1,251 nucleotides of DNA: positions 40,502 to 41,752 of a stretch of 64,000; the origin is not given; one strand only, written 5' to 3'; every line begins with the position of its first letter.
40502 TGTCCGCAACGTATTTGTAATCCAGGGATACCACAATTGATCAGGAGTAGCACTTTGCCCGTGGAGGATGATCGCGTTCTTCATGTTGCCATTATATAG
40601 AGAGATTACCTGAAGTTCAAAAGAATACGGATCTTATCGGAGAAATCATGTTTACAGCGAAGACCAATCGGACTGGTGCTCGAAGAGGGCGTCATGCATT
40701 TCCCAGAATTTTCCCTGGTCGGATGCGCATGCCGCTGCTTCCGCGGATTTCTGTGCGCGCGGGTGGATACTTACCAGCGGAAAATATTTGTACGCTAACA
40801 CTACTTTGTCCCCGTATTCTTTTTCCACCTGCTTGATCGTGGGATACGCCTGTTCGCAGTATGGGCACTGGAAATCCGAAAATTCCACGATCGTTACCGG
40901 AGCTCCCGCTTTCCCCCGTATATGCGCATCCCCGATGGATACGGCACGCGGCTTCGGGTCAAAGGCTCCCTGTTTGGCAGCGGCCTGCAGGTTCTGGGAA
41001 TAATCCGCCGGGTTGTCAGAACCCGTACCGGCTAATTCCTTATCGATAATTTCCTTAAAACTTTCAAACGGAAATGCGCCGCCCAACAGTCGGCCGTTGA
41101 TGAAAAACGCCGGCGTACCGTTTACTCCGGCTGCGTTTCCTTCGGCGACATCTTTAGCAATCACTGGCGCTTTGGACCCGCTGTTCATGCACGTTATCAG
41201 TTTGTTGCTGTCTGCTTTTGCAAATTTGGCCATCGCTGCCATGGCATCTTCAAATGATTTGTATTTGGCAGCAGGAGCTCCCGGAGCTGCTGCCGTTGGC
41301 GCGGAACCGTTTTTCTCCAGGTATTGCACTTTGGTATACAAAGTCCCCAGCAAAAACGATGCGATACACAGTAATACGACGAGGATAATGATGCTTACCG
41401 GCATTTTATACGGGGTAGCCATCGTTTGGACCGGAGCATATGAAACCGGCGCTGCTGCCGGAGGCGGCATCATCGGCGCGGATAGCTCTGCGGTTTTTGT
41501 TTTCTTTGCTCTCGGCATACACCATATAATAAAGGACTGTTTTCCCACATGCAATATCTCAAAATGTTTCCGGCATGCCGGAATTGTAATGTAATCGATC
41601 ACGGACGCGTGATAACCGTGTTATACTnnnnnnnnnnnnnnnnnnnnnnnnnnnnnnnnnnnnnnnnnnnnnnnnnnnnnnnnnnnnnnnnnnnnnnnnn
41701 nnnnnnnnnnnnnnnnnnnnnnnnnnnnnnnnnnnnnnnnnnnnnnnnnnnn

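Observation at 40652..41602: DsbA-like protein whose thioredoxin-fold elements occur in swapped order (possible circular permutation or rearranged gene)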

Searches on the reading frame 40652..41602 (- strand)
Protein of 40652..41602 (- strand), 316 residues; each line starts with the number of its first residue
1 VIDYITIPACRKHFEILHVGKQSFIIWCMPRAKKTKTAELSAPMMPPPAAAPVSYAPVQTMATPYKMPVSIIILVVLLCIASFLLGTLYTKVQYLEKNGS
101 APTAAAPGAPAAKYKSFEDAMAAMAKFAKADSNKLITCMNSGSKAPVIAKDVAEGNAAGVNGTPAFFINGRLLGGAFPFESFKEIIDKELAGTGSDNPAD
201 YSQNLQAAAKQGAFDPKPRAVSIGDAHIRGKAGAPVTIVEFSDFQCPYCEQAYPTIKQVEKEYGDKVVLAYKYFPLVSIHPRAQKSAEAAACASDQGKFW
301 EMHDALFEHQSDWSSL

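Call 3: search_protein_families(library=pfam, proteins=[window:40652-41602:-], max_evalue=1)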
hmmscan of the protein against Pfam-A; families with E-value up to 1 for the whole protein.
window:40652-41602:- (316 aa): 7 families
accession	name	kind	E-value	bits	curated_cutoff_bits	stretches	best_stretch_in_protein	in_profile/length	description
PF13462.12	Thioredoxin_4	-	4.9e-28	98.8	23.2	2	226-313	5-93/165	Thioredoxin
PF01323.26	DSBA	-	2e-15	57.5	25.6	2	237-306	1-64/191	DSBA-like thioredoxin domain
PF13098.12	Thioredoxin_2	-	1.4e-06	29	27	1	237-300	8-58/104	Thioredoxin-like domain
PF13192.12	Thioredoxin_3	-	0.011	16.2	24.8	0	150-172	37-59/76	Thioredoxin domain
PF13728.12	TraF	-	0.026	14.8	23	1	239-267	134-162/224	F plasmid transfer operon protein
PF05111.17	Amelin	-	0.053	13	25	1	23-69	74-120/411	Ameloblastin precursor (Amelin)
PF00085.26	Thioredoxin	-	0.13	12.7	23.5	1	236-270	20-54/103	Thioredoxin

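Call 6: find_homologous_proteins(query=window:40655-41518:-)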
Query seq(288 aa) (288 aa): 6666 proteins with E <= 0.001 among 8000 candidates; the best 120 are listed.
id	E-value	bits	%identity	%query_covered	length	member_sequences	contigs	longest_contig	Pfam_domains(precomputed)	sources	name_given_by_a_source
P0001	1.0e-166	571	100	89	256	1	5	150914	PF13098.14,PF01323.27,PF13462.13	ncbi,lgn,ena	-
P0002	8.6e-132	457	83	87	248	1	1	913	PF13098.14,PF01323.27,PF13462.13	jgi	jgi:protein-disulfide isomerase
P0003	1.4e-131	456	82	85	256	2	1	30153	PF13098.14,PF01323.27,PF13462.13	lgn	-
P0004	1.1e-129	450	81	87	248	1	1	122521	PF13098.14,PF01323.27,PF13462.13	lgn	-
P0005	9.5e-128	443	72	96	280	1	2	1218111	PF13098.14,PF01323.27,PF13462.13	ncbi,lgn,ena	-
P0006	1.3e-126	440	78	85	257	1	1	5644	PF13098.14,PF01323.27,PF13462.13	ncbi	-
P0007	3.4e-124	432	77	85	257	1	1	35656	PF13098.14,PF01323.27,PF13462.13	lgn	-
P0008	3.7e-124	432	76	87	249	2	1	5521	PF13098.14,PF01323.27,PF13462.13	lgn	-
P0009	1.6e-123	430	77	86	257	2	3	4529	PF13098.14,PF01323.27,PF13462.13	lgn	-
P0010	6.0e-118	411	73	85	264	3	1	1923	PF13098.14,PF01323.27,PF13462.13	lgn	-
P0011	7.7e-116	404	72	85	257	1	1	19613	PF13098.14,PF01323.27,PF13462.13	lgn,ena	-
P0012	5.4e-112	392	70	85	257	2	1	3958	PF13098.14,PF01323.27,PF13462.13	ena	-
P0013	1.4e-109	384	70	85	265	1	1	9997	PF13098.14,PF01323.27,PF13462.13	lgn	-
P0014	1.9e-109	383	70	85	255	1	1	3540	PF13098.14,PF01323.27,PF13462.13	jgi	jgi:protein-disulfide isomerase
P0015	2.9e-109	383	69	85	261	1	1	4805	PF01323.27,PF13462.13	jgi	-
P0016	4.0e-109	382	67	85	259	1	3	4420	PF13098.14,PF01323.27,PF13462.13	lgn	-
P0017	5.7e-109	382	69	85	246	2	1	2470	PF13098.14,PF01323.27,PF13462.13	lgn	-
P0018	8.0e-109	381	66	88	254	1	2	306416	PF13098.14,PF01323.27,PF13462.13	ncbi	-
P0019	9.2e-109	381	68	85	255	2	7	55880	PF13098.14,PF01323.27,PF13462.13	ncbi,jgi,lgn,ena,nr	ncbi:MAG TPA: thioredoxin domain-containing protein [Patescibacteria group bacterium]|nr:thioredoxin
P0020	1.1e-108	381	69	85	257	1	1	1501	PF13098.14,PF01323.27,PF13462.13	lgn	-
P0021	2.5e-108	380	69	85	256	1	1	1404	PF13098.14,PF01323.27,PF13462.13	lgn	-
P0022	5.7e-108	379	70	85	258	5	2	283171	PF13098.14,PF01323.27,PF13462.13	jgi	-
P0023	6.9e-108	378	70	82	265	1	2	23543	PF13098.14,PF01323.27,PF13462.13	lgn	-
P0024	7.7e-108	378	67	85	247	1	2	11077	PF01323.27,PF13462.13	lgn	-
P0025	1.6e-107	377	67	88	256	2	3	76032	PF13098.14,PF01323.27,PF13462.13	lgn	-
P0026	1.7e-107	377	67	86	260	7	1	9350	PF13098.14,PF01323.27,PF13462.13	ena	-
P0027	4.9e-107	375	68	82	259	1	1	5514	PF13098.14,PF01323.27,PF13462.13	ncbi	-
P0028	4.9e-107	375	67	85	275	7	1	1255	PF13098.14,PF01323.27,PF13462.13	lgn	-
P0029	6.1e-107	375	62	94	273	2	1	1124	PF13098.14,PF01323.27,PF13462.13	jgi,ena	-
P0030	6.4e-107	375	69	85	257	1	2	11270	PF13098.14,PF01323.27,PF13462.13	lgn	-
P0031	8.5e-107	375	67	85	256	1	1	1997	PF13098.14,PF01323.27,PF13462.13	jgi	-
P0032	1.3e-106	374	65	89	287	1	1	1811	PF13098.14,PF01323.27,PF13462.13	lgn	-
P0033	1.6e-106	374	67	85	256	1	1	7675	PF13098.14,PF01323.27,PF13462.13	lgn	-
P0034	1.6e-106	374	69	85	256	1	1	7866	PF13098.14,PF01323.27,PF13462.13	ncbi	-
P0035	1.8e-106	374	67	85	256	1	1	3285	PF01323.27,PF13462.13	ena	-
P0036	2.0e-106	373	68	85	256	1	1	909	PF13098.14,PF01323.27,PF13462.13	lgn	-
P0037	5.9e-106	372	68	85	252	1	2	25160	PF13098.14,PF01323.27,PF13462.13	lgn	-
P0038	7.8e-106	372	61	94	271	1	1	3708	PF13098.14,PF01323.27,PF13462.13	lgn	-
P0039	8.6e-106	371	66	85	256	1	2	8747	PF13098.14,PF01323.27,PF13462.13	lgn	-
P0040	1.8e-105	370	66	85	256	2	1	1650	PF01323.27,PF13462.13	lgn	-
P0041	2.1e-105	370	65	85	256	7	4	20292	PF01323.27,PF13462.13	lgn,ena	-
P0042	2.5e-105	370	68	85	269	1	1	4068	PF13098.14,PF01323.27,PF13462.13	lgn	-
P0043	2.6e-105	370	67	85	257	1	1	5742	PF13098.14,PF01323.27,PF13462.13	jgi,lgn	-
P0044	2.7e-105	370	66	85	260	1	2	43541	PF13098.14,PF01323.27,PF13462.13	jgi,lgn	jgi:protein-disulfide isomerase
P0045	2.9e-105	370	70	85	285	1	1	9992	PF13098.14,PF01323.27,PF13462.13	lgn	-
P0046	7.5e-105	368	66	85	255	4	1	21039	PF01323.27,PF13462.13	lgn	-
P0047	7.9e-105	368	65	85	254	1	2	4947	PF01323.27,PF13462.13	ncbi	-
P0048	1.0e-104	368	65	85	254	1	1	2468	PF01323.27,PF13462.13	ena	-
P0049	3.6e-104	366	68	84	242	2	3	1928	PF01323.27,PF13462.13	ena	-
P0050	2.1e-103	364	67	86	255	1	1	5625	PF13098.14,PF01323.27,PF13462.13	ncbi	-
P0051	3.2e-103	363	66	92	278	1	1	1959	PF13098.14,PF01323.27,PF13462.13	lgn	-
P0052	4.9e-103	362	65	85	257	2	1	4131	PF13098.14,PF01323.27,PF13462.13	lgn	-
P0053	5.0e-103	362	64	85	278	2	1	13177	PF13098.14,PF01323.27,PF13462.13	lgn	-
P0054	7.6e-103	362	66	85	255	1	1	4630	PF13098.14,PF01323.27,PF13462.13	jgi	-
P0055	7.8e-103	362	65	92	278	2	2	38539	PF01323.27,PF13462.13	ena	-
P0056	1.8e-102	360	63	85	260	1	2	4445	PF01323.27,PF13462.13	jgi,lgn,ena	-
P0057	3.3e-102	360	60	94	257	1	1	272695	PF01323.27,PF13462.13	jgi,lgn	jgi:protein-disulfide isomerase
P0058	1.1e-101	358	64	85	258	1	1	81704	PF01323.27,PF13462.13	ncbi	-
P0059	1.3e-101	358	63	92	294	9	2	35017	PF01323.27,PF13462.13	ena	-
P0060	2.7e-101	357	63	89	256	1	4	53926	PF13098.14,PF01323.27,PF13462.13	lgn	-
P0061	3.9e-100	353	62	92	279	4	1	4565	PF13098.14,PF01323.27,PF13462.13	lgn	-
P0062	5.7e-100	352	66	90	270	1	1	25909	PF13098.14,PF01323.27,PF13462.13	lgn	-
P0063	6.5e-100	352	65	82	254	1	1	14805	PF13098.14,PF01323.27,PF13462.13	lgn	-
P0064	1.1e-99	351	64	84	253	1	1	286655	PF01323.27,PF13462.13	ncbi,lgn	-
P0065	1.6e-99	351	64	87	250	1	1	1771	PF13098.14,PF01323.27,PF13462.13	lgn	-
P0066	1.7e-99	351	63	90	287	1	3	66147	PF13098.14,PF01323.27,PF13462.13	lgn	-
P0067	1.0e-98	348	63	88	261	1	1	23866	PF13098.14,PF01323.27,PF13462.13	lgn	-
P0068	2.6e-98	347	64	85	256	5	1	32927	PF13098.14,PF01323.27,PF13462.13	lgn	-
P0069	2.8e-98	347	64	85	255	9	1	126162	PF13098.14,PF01323.27,PF13462.13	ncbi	-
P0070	1.5e-97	344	61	88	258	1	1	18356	PF13098.14,PF01323.27,PF13462.13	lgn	-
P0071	2.0e-97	344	63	84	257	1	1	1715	PF01323.27,PF13462.13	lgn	-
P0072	2.6e-97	344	64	82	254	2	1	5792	PF13098.14,PF01323.27,PF13462.13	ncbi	-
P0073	6.3e-97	342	63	86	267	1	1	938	PF01323.27,PF13462.13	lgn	-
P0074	3.3e-96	340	59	94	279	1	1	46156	PF13098.14,PF01323.27,PF13462.13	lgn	-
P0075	1.9e-95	338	63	82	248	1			PF01323.27,PF13462.13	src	-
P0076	6.2e-94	333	62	85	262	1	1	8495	PF13098.14,PF01323.27,PF13462.13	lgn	-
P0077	3.7e-93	330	61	84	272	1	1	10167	PF13098.14,PF01323.27,PF13462.13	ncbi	-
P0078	5.3e-92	326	61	83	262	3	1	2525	PF13098.14,PF01323.27,PF13462.13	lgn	-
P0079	5.6e-91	323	60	85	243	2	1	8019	PF13098.14,PF01323.27,PF13462.13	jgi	-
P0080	6.8e-91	323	58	85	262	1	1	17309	PF13098.14,PF01323.27,PF13462.13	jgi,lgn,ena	-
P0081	1.4e-90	322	61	84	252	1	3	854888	PF13098.14,PF01323.27,PF13462.13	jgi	-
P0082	1.8e-90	321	60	85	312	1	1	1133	PF13098.14,PF01323.27,PF13462.13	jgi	jgi:protein-disulfide isomerase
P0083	2.4e-90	321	59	85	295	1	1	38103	PF13098.14,PF01323.27,PF13462.13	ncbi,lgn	-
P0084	4.7e-90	320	59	85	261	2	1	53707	PF01323.27,PF13462.13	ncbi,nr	ncbi:MAG: thioredoxin domain-containing protein [bacterium]|nr:thioredoxin domain-containing protein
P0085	2.3e-89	318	59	85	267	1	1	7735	PF13098.14,PF01323.27,PF13462.13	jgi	jgi:protein-disulfide isomerase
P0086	2.3e-89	317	59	85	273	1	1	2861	PF01323.27,PF13462.13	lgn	-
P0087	8.2e-89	316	59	85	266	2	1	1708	PF13098.14,PF01323.27,PF13462.13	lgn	-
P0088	1.2e-88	315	60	84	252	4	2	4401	PF13098.14,PF01323.27,PF13462.13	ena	-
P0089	1.7e-88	315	59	85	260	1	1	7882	PF13098.14,PF01323.27,PF13462.13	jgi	-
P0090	2.2e-88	314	61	85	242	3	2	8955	PF13098.14,PF01323.27,PF13462.13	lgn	-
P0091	4.2e-88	313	47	60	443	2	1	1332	PF13192.13,PF13743.13,PF13098.14,PF01323.27,PF13462.13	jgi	-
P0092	5.3e-87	310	55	88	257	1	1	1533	PF13098.14,PF01323.27,PF13462.13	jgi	-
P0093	6.7e-87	309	85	55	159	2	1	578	PF01323.27,PF13462.13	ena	-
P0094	1.7e-86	308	56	85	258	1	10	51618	PF13098.14,PF01323.27,PF13462.13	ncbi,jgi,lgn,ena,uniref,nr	ncbi:hypothetical protein A2773_06840 [Candidatus Gottesmanbacteria bacterium RIFCSPHIGHO2_01_FULL_3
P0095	2.9e-86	307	56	85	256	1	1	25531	PF13098.14,PF01323.27,PF13462.13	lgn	-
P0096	3.4e-86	307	56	90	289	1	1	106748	PF13098.14,PF01323.27,PF13462.13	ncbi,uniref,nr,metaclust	ncbi:hypothetical protein A2Z33_02735 [Candidatus Gottesmanbacteria bacterium RBG_16_52_11]|uniref:T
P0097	1.2e-85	305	58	82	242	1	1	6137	PF13098.14,PF01323.27,PF13462.13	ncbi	-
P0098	4.4e-84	300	74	62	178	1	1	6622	PF01323.27,PF13462.13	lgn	-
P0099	7.2e-84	299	53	90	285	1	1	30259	PF13098.14,PF01323.27,PF13462.13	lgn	-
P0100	7.4e-84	299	52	98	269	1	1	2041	PF13098.14,PF01323.27,PF13462.13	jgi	jgi:protein-disulfide isomerase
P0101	1.8e-83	298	55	87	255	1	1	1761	PF13098.14,PF01323.27,PF13462.13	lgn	-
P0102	2.0e-83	298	55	85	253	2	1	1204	PF01323.27,PF13462.13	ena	-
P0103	2.9e-83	298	56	85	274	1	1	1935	PF01323.27,PF13462.13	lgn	-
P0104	5.7e-83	297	49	100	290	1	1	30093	PF13098.14,PF01323.27,PF13462.13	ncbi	-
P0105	1.4e-82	295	56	84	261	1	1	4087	PF13098.14,PF01323.27,PF13462.13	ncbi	-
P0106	2.0e-82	295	57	84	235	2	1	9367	PF13098.14,PF01323.27,PF13462.13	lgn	-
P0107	2.3e-82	295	57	82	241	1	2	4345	PF13098.14,PF01323.27,PF13462.13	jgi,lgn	jgi:protein-disulfide isomerase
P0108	3.7e-82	294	59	85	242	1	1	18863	PF13098.14,PF01323.27,PF13462.13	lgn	-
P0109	1.4e-81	292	55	86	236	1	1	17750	PF13098.14,PF01323.27,PF13462.13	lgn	-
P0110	2.2e-81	291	70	62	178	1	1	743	PF13098.14,PF01323.27,PF13462.13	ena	-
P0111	3.0e-81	291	44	64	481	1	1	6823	PF13098.14,PF01323.27,PF13462.13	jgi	jgi:protein-disulfide isomerase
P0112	5.4e-81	290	42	63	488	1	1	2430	PF13192.13,PF13743.13,PF00085.27,PF13098.14,PF01323.27,PF13462.13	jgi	jgi:protein-disulfide isomerase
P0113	1.1e-80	289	54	84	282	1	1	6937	PF13098.14,PF01323.27,PF13462.13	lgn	-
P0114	1.6e-80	289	53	87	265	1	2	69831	PF13098.14,PF01323.27,PF13462.13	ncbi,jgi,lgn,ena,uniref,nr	ncbi:hypothetical protein A2960_05590 [Candidatus Gottesmanbacteria bacterium RIFCSPLOWO2_01_FULL_39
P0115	2.0e-80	288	42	64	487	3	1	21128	PF13192.13,PF13743.13,PF13098.14,PF01323.27,PF13462.13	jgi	jgi:protein-disulfide isomerase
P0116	4.3e-80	287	55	85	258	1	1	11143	PF13098.14,PF01323.27,PF13462.13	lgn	-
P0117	5.6e-80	287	52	94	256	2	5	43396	PF13098.14,PF01323.27,PF13462.13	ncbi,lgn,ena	-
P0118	1.1e-79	286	55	85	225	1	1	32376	PF13098.14,PF01323.27,PF13462.13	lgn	-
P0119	2.3e-79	285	55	82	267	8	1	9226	PF01323.27,PF13462.13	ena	-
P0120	3.0e-79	284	54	90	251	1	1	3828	PF13098.14,PF01323.27,PF13462.13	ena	-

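Call 8: search_solved_structures(query=P0001, max_evalue=0.01, show_alignments=3)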
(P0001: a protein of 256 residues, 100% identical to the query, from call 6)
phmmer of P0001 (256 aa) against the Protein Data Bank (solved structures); distinct sequences matched with E-value up to 0.01: 34.
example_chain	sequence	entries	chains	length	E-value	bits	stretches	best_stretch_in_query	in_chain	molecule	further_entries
4pwp_A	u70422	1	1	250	2.1e-15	60.1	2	165-250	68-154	DsbA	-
4pwo_A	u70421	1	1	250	3.1e-15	59.6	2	167-250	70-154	DsbA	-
7unn_A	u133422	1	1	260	6.3e-15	58.6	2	167-250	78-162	Thioredoxin domain-containing protein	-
3eu3_A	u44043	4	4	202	3.2e-14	56.3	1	162-253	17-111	BdbD | Disulfide bond formation protein D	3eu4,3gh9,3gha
7uno_A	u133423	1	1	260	1.1e-13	54.5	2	167-250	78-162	Thioredoxin domain-containing protein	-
3gyk_A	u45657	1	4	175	7.1e-11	45.3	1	166-247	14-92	27kDa outer membrane protein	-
4gxz_A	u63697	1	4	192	1.1e-09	41.5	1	174-215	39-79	Suppression of copper sensitivity protein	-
7rgv_A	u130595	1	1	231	1.5e-09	41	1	146-248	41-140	Thioredoxin domain-containing protein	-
6nen_A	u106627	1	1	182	2.2e-08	37.1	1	170-249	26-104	Copper resistance protein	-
6mhh_A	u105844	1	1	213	3.2e-08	36.6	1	170-249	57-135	Metal resistance protein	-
4xvw_A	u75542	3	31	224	3.7e-08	36.4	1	170-249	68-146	DsbA-like protein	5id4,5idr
3gv1_A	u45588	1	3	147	5.8e-08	35.8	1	168-241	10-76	Disulfide interchange protein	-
4n30_A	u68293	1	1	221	1.2e-06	31.4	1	168-249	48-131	Protein disulfide isomerase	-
3gmf_A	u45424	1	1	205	7.8e-06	28.8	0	57-124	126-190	Protein-disulfide isomerase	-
9dcg_A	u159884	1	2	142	2.1e-05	27.4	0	86-120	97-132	Thiol:disulfide interchange protein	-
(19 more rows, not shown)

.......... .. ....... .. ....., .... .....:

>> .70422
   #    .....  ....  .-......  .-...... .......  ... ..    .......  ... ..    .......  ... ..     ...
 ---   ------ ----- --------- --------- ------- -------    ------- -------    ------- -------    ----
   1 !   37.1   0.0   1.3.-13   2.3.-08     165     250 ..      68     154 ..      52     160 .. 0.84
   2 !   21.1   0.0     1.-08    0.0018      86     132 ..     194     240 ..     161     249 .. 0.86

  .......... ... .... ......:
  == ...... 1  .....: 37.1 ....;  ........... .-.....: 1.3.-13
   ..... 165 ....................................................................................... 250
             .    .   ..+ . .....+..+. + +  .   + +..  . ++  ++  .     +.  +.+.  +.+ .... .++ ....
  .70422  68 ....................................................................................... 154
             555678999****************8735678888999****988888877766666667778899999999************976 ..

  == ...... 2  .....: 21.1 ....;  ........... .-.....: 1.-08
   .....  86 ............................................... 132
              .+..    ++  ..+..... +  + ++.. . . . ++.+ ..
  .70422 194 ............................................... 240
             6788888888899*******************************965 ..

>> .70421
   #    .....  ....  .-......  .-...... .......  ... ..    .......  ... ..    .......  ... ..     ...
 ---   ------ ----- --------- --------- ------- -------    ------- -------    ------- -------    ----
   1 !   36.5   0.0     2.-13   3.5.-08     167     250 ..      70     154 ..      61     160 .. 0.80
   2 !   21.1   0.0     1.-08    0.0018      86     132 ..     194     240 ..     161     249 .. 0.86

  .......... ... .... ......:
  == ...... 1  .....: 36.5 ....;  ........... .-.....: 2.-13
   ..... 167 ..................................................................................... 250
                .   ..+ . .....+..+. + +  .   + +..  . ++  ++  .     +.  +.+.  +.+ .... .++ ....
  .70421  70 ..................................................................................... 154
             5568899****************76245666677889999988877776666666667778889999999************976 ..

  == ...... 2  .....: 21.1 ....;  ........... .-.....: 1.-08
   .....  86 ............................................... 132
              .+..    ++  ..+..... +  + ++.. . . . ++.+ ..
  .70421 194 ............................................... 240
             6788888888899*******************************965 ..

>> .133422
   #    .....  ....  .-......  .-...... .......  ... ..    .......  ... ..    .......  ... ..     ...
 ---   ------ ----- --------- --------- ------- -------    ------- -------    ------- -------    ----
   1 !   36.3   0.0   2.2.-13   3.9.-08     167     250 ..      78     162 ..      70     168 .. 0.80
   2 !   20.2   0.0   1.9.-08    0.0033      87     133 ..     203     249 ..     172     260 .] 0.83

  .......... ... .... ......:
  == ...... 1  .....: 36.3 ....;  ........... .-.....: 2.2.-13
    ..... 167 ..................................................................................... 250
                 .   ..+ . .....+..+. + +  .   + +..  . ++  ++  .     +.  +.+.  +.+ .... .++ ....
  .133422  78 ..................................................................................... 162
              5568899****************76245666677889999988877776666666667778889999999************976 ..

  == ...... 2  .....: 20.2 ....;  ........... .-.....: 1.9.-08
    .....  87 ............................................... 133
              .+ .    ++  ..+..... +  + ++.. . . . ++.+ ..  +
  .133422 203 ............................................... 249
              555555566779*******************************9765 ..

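Call 9: search_protein_families(library=ncbifam, proteins=[P0001], max_evalue=0.1)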
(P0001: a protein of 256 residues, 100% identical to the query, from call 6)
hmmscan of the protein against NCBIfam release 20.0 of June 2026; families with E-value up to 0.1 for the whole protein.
P0001 (256 aa): 16 families
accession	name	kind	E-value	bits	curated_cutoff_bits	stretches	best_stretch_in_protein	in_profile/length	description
NF041057.1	Rcas_1661_fam_Se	equivalog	3.4e-30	105.4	190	2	158-252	73-170/247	Rcas_1661 family thioredoxin-like (seleno)lipoprotein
NF008129.0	PRK10877.1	equivalog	5.6e-06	25.8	215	1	178-240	111-170/237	bifunctional protein-disulfide isomerase/oxidoreductase DsbC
NF008657.0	PRK11657.1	equivalog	0.00025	20.4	124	1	169-197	112-140/251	thiol:disulfide interchange protein DsbG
TIGR00411.1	redox_disulf_1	equivalog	0.00026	21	92.75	1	178-208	3-33/82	MJ0307 family thioredoxin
NF033782.1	lipoprot_Omp28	subfamily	0.00096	18.4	150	1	175-209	39-74/264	Omp28 family outer membrane lipoprotein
TIGR02738.1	TrbB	equivalog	0.0022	17.7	132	1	178-208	54-84/153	type-F conjugative transfer system pilin assembly thiol-disulfide isomerase TrbB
TIGR02190.1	GlrX-dom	hypoth_equivalog_domain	0.0067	16.3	99.3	0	97-116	52-71/79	glutaredoxin-family domain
NF010288.0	PRK13728.1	subfamily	0.01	15.3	199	1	177-207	72-102/181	F-type conjugal transfer protein TrbB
NF047697.1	ThioredTrxAClost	equivalog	0.013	15.7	140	1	176-208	19-51/105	thioredoxin TrxA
NF047695.1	ThlDiSintDsbAHaem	equivalog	0.016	14.6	290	0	171-207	35-74/206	thiol:disulfide interchange protein DsbA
TIGR02180.1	GRX_euk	equivalog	0.046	13.9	87.25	0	179-199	2-22/84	glutaredoxin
TIGR02740.1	TraF-like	hypoth_equivalog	0.046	13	232.25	1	183-208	178-203/276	TraF-like protein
NF008401.0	PRK11200.1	equivalog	0.047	13.9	84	0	179-213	4-35/87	GrxA family glutaredoxin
NF040730.1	CxCC_doxin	equivalog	0.055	13.2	65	0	179-208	5-33/83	thioredoxin-like (seleno)protein SaoT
TIGR02661.1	MauD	equivalog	0.08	12.4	188.6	0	159-209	63-109/189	methylamine dehydrogenase accessory protein MauD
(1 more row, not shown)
